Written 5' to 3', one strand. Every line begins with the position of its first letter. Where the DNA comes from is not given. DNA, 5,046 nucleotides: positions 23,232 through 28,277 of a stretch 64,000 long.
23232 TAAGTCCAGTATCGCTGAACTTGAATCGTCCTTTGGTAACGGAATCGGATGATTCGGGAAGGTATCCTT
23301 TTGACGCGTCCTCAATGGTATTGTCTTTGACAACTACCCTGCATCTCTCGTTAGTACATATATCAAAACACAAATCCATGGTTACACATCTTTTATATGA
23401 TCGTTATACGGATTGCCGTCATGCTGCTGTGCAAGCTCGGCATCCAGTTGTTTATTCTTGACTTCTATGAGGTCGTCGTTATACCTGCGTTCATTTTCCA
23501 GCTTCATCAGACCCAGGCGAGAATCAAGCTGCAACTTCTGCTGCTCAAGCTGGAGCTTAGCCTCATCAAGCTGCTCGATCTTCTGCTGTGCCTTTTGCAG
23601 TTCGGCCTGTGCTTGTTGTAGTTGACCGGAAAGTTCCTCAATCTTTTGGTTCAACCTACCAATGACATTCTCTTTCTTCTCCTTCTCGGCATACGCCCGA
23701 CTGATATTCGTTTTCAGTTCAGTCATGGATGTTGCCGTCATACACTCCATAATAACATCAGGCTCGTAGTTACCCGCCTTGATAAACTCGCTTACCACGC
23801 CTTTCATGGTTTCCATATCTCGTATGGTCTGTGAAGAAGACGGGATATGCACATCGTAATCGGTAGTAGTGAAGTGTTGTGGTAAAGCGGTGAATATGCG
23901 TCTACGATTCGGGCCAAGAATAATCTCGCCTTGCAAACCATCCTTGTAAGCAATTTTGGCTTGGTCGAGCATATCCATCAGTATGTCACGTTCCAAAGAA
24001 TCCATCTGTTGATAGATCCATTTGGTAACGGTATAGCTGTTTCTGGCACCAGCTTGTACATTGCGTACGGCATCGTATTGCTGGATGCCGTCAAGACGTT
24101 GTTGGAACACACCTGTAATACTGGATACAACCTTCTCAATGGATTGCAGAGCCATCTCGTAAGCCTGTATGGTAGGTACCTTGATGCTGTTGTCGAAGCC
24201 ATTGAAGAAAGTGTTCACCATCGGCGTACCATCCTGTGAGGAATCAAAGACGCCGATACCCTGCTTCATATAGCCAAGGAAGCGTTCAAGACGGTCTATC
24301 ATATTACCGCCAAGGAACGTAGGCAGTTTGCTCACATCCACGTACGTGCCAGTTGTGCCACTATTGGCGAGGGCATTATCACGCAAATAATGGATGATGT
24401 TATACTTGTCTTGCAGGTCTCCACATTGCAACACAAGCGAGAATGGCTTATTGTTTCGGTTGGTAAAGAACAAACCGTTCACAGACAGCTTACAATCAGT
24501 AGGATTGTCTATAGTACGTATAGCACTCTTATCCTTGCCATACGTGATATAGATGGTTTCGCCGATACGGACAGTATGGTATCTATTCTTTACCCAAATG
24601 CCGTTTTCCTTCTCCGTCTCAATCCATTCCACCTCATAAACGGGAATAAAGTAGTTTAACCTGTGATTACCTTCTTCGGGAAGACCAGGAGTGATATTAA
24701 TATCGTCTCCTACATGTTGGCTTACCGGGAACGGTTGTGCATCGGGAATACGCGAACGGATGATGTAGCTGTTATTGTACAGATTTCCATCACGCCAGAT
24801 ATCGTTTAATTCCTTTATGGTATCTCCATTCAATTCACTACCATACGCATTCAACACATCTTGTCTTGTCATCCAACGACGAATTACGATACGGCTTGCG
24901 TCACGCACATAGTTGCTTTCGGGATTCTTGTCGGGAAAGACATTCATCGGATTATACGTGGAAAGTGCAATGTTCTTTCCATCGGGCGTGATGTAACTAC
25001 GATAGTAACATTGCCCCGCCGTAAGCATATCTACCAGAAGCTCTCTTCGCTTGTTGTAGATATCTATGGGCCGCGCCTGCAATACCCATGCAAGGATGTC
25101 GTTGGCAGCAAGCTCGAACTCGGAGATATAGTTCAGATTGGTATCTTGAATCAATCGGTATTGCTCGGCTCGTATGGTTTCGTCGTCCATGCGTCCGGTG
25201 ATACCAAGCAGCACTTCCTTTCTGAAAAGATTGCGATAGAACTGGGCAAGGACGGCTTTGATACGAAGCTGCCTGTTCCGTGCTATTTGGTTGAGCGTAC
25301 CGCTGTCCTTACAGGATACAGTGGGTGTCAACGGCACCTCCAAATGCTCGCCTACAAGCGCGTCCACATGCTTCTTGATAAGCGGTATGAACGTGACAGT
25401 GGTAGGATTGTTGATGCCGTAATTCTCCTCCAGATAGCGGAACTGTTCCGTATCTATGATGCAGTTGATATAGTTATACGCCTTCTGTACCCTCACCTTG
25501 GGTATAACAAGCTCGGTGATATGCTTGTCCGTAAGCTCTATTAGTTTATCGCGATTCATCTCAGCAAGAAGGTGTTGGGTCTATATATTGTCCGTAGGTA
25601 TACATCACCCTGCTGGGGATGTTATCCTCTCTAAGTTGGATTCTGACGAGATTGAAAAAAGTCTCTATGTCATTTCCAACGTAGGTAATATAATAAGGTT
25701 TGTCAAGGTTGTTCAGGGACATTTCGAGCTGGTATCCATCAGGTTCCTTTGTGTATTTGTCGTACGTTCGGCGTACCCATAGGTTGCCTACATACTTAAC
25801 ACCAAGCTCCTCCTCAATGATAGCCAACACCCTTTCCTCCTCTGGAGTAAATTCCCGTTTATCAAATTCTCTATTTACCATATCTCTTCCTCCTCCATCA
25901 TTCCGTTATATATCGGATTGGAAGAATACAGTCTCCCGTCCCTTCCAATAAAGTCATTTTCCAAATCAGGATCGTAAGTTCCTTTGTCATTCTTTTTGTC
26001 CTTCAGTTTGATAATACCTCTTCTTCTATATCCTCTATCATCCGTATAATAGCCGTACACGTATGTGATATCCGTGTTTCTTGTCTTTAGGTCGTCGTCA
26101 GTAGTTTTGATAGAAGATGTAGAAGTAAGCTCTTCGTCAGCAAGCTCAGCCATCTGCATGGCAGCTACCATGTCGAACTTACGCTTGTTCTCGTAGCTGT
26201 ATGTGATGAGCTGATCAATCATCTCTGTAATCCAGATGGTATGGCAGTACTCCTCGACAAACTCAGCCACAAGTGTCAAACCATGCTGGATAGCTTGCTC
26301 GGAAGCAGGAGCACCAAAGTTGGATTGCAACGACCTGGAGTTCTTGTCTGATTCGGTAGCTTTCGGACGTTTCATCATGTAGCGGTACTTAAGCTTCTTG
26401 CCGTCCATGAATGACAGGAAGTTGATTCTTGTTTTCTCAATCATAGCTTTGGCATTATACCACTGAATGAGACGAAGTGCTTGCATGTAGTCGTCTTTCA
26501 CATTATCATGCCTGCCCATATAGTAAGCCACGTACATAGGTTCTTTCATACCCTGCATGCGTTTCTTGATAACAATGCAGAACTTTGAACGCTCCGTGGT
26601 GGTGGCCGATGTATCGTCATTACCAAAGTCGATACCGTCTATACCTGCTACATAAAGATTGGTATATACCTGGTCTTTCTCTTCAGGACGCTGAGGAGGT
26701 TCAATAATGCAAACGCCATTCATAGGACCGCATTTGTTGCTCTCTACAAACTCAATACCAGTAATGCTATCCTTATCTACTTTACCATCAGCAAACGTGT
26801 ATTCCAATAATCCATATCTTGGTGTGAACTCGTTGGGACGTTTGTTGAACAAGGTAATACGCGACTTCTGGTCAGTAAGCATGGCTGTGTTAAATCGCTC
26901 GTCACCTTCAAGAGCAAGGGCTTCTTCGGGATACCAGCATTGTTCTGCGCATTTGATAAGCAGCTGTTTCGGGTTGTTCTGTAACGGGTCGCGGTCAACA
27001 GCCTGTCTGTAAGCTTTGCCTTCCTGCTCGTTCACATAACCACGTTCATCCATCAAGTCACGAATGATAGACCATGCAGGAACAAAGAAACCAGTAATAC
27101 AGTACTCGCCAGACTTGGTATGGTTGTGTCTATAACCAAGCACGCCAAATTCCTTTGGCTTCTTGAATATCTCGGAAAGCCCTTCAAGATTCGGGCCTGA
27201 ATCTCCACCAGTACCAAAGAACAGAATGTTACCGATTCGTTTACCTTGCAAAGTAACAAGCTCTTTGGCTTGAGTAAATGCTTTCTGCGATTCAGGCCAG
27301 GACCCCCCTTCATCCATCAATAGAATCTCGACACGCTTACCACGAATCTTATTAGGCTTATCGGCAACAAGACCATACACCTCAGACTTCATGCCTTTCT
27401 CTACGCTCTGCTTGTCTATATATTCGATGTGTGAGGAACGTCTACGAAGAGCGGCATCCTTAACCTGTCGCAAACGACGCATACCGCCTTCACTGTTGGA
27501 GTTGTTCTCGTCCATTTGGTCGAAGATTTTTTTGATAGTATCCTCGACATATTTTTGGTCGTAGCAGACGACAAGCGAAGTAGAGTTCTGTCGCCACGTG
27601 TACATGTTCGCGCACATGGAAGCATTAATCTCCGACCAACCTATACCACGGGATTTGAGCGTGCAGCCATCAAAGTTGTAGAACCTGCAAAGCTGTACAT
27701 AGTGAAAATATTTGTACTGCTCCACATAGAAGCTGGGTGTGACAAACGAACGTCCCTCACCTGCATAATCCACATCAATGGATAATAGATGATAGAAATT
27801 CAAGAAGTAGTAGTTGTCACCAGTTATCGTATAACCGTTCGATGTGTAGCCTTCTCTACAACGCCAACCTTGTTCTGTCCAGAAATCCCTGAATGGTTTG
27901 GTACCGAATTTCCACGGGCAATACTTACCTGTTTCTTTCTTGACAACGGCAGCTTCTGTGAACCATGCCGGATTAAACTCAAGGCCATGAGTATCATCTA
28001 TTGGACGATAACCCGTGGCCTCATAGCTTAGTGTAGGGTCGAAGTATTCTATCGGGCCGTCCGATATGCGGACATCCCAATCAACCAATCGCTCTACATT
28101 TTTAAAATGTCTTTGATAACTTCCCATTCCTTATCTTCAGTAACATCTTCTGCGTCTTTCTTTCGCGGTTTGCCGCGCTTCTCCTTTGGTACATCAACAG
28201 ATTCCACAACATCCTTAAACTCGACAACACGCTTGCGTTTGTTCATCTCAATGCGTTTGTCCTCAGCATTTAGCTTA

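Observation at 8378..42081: Candidate system: poly-G ON/OFF switches on a family of basic-leader genes that includes a DGR-type target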

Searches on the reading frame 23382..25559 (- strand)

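Call 21: search_protein_families(library=phrogs, max_evalue=0.001, proteins=[window:23382-25559:-])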
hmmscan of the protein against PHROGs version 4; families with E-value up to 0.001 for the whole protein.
window:23382-25559:- (725 aa): 2 families
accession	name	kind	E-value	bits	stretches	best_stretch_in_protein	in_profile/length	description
phrog_6547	-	head and packaging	1.4e-51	176.5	2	321-694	374-754/827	portal protein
phrog_156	-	head and packaging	1.1e-07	31.6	1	170-247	118-198/681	portal protein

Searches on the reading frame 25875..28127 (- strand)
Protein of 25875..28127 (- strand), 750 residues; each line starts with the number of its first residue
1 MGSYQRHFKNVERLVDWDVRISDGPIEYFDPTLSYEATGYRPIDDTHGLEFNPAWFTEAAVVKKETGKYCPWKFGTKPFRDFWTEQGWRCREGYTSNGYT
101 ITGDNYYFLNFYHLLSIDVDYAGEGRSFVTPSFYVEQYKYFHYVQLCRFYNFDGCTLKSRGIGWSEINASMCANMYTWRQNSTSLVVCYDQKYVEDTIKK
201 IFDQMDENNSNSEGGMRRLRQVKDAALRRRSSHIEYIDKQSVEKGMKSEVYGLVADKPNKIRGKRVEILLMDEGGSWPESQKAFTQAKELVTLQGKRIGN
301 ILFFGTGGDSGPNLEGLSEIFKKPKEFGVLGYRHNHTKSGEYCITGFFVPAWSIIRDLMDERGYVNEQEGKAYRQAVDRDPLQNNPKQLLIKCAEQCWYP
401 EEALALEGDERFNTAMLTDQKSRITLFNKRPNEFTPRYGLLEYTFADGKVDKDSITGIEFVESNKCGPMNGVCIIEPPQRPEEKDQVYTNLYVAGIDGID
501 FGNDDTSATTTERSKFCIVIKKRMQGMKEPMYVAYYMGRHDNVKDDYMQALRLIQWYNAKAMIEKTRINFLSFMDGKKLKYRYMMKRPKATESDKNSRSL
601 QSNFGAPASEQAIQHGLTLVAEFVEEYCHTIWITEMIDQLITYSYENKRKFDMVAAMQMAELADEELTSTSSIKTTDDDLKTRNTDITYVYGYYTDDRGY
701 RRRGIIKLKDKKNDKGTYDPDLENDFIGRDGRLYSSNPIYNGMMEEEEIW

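Call 22: search_protein_families(library=phrogs, max_evalue=0.001, proteins=[window:25875-28127:-])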
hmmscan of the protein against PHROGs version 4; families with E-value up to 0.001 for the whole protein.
window:25875-28127:- (750 aa): 1 family
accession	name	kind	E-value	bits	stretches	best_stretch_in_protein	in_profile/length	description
phrog_6681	-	head and packaging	1.9e-55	189.5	1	65-677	77-735/758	terminase large subunit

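Call 23: find_related_loci(query=window:25875-28127:-, collection=viral_contigs, flank=10000)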
Query window:25875-28127:- (750 aa) in viral_contigs; peptide patterns used: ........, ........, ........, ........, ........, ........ (x = any residue, [..] = any of these).
3 stretches matched a pattern, but none encodes a relative of the query by tblastn (E <= 1e-3).

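Call 24: search_dna_similar(query=window:25875-28127:-, collection=phages, mode=protein, max_rows=15)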
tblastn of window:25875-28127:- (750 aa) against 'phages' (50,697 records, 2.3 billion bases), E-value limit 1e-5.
Records with a match: 120; places in all: 120; records where one place covers at least 80% of the query: 23.
Best place of each record, by identity: <60% 120.
By first word of the organism name: uncultured 39; Flavobacterium 29; Bacteroides 27; Bacteriophage 9; CrAssphage 6; Azobacteroides 2; IAS 2; Dulem 1; Bohxovirus 1; bajarodcaudo 1; and 3 more.
By host as written in the record: - 55; Bacteroides intestinalis DSM 108646 25; Flavobacterium psychrophilum 950106-1/1 12; Homo sapiens 3; Flavobacterium psychrophilum strain FPS-D10 3; Flavobacterium psychrophilum 020612-2/1 3; Candidatus Azobacteroides pseudotrichonymphae 2; Bacteroides cellulosilyticus 2; and 11 more.
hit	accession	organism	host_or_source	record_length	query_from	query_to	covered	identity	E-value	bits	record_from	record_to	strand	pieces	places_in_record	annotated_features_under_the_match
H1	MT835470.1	Bacteriophage sp.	human fecal samples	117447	15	666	87%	45.2%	0e+0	584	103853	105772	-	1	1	record has no annotation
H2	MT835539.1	Bacteriophage sp.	human fecal samples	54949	17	666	87%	43.1%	1e-77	518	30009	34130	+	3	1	record has no annotation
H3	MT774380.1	uncultured phage cr1_1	human feces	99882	51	657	81%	28.9%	1e-43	176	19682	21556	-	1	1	terminase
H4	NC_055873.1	uncultured phage cr1_1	human feces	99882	51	657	81%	28.9%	1e-43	176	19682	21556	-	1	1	terminase large subunit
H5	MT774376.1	uncultured phage cr55_1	human feces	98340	51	657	81%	28.9%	3e-43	175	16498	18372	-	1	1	terminase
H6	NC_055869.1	uncultured phage cr55_1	human feces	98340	51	657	81%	28.9%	3e-43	175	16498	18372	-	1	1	terminase large subunit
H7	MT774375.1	uncultured phage cr50_1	human feces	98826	52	666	82%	27.6%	2e-40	166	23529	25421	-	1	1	terminase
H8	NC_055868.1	uncultured phage cr50_1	human feces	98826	52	666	82%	27.6%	2e-40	166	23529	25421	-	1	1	terminase large subunit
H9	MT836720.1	Bacteriophage sp.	human fecal samples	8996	51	666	82%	26.9%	2e-36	153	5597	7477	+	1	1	record has no annotation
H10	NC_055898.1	uncultured phage cr115_1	human feces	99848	56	666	81%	26.9%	9e-39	161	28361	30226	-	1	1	terminase large subunit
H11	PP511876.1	Dulem virus 42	Propithecus coquereli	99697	56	666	81%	26.8%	4e-13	150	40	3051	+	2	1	LAGLIDADG-like domain protein | terminase (x4) | hypothetical protein (x6)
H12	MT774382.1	uncultured phage cr10_1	human feces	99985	56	666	81%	26.7%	5e-35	149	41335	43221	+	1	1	terminase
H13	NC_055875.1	uncultured phage cr10_1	human feces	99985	56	666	81%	26.7%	5e-35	149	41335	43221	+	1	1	terminase large subunit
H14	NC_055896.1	uncultured phage cr113_1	human feces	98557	52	666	82%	26.5%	6e-33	143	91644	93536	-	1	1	terminase large subunit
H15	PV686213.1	Bohxovirus sp. 'endotrachealis'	endotracheal aspirate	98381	51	666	82%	26.3%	5e-30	134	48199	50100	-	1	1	hypothetical protein (x6)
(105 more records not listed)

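Call 26: get_annotated_region(hit=H1, flank=20000)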
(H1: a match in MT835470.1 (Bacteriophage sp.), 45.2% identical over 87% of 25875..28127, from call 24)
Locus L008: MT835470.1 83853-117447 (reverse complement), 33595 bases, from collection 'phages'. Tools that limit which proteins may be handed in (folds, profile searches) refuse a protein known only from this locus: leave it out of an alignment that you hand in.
description: UNVERIFIED: Bacteriophage sp. clone scaffold_2 genomic sequence.
organism: Bacteriophage sp. (NCBI taxid 38018)
taxonomy: Viruses
host: -; source: human fecal samples; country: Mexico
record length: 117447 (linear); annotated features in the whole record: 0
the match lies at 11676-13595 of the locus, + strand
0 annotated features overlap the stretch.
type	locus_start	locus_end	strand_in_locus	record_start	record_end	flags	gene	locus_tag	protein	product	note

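Call 27: get_annotated_region(hit=H2, flank=20000)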
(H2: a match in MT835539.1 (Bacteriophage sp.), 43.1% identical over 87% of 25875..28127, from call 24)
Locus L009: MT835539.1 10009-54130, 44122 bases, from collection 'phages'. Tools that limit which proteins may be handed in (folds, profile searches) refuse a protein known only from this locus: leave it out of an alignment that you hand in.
description: UNVERIFIED: Bacteriophage sp. clone scaffold_125 genomic sequence.
organism: Bacteriophage sp. (NCBI taxid 38018)
taxonomy: Viruses
host: -; source: human fecal samples; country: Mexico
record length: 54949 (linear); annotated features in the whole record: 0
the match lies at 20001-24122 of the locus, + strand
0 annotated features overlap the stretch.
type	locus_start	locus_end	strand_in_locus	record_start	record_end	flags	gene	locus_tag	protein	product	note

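Call 96: get_annotated_region(hit=H4, flank=100)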
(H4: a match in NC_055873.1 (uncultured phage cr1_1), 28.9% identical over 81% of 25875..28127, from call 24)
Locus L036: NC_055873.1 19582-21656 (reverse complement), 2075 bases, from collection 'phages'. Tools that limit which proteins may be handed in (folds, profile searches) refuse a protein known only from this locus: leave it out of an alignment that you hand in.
description: CrAssphage cr1_1, complete genome.
organism: uncultured phage cr1_1 (NCBI taxid 2772064)
taxonomy: Viruses; Duplodnaviria; Heunggongvirae; Uroviricota; Caudoviricetes; Crassvirales; Suoliviridae; Boorivirinae; Culoivirus; Culoivirus americanus
host: -; source: human feces; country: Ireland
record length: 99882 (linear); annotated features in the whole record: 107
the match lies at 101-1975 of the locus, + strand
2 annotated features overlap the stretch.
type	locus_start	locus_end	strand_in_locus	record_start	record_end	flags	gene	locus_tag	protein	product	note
CDS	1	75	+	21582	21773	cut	-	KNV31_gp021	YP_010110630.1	hypothetical protein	gp_19363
CDS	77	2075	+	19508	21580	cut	-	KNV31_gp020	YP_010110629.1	terminase large subunit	gp_19362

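Call 97: get_annotated_region(hit=H8, flank=100)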
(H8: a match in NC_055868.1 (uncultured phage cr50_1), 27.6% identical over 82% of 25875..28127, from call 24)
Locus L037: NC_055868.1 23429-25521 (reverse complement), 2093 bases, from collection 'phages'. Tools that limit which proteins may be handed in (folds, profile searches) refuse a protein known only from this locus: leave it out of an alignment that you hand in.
description: CrAssphage cr50_1, complete genome.
organism: uncultured phage cr50_1 (NCBI taxid 2772059)
taxonomy: Viruses; Duplodnaviria; Heunggongvirae; Uroviricota; Caudoviricetes; Crassvirales; Suoliviridae; Boorivirinae; Cohcovirus; Cohcovirus hiberniae
host: -; source: human feces; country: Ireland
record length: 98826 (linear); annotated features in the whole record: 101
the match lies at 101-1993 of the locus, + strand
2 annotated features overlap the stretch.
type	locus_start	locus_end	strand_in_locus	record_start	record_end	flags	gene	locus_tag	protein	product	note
CDS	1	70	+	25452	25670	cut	-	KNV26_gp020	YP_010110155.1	hypothetical protein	gp_05194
CDS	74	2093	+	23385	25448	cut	-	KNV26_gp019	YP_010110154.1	terminase large subunit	gp_05193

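Call 98: get_annotated_region(hit=H10, flank=100)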
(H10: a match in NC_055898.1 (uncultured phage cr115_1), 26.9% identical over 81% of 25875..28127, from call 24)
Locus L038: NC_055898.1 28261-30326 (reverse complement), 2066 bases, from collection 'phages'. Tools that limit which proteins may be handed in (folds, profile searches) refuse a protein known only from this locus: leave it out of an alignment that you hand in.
description: CrAssphage cr115_1, complete genome.
organism: uncultured phage cr115_1 (NCBI taxid 2772089)
taxonomy: Viruses; Duplodnaviria; Heunggongvirae; Uroviricota; Caudoviricetes; Crassvirales; Suoliviridae; Uncouvirinae; Birpovirus; Birpovirus hiberniae
host: -; source: human feces; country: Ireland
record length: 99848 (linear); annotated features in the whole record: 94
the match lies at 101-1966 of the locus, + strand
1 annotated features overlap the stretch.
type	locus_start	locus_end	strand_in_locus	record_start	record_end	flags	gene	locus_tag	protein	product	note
CDS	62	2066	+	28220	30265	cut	-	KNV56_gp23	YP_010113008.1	terminase large subunit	gp_76935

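Call 99: get_annotated_region(hit=H13, flank=100)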
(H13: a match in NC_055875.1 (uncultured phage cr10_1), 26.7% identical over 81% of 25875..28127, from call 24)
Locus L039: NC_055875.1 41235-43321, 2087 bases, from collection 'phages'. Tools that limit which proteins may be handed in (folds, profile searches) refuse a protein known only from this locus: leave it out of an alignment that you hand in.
description: CrAssphage cr10_1, complete genome.
organism: uncultured phage cr10_1 (NCBI taxid 2772066)
taxonomy: Viruses; Duplodnaviria; Heunggongvirae; Uroviricota; Caudoviricetes; Crassvirales; Suoliviridae; Boorivirinae; Canhaevirus; Canhaevirus hiberniae
host: -; source: human feces; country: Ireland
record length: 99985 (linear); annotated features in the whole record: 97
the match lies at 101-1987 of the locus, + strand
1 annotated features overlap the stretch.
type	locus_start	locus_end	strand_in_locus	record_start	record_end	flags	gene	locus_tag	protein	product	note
CDS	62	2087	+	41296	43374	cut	-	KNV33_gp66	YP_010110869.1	terminase large subunit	gp_19785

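Call 100: get_annotated_region(hit=H15, flank=100)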
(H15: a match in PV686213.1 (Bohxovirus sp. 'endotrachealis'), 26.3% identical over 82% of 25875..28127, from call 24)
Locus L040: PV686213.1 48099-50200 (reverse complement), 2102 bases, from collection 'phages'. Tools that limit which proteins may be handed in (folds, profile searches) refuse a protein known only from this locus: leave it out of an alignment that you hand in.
description: Bohxovirus sp. 'endotrachealis' isolate VCotu56, complete genome.
organism: Bohxovirus sp. 'endotrachealis' (NCBI taxid 3423436)
taxonomy: Viruses; Duplodnaviria; Heunggongvirae; Uroviricota; Caudoviricetes; Crassvirales; Suoliviridae; Oafivirinae; Bohxovirus
host: -; source: endotracheal aspirate; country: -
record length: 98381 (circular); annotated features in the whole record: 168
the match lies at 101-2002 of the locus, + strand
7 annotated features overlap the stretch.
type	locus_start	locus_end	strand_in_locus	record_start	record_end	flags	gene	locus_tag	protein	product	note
CDS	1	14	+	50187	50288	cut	-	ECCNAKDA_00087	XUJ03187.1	hypothetical protein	-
CDS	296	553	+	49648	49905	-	-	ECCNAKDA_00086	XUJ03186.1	hypothetical protein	-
CDS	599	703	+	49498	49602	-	-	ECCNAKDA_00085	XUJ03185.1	hypothetical protein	-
CDS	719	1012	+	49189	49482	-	-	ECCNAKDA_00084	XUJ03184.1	hypothetical protein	-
CDS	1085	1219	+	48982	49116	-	-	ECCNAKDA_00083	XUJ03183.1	hypothetical protein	-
CDS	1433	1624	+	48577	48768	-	-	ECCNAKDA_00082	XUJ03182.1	hypothetical protein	-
CDS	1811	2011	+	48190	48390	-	-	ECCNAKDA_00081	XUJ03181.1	hypothetical protein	-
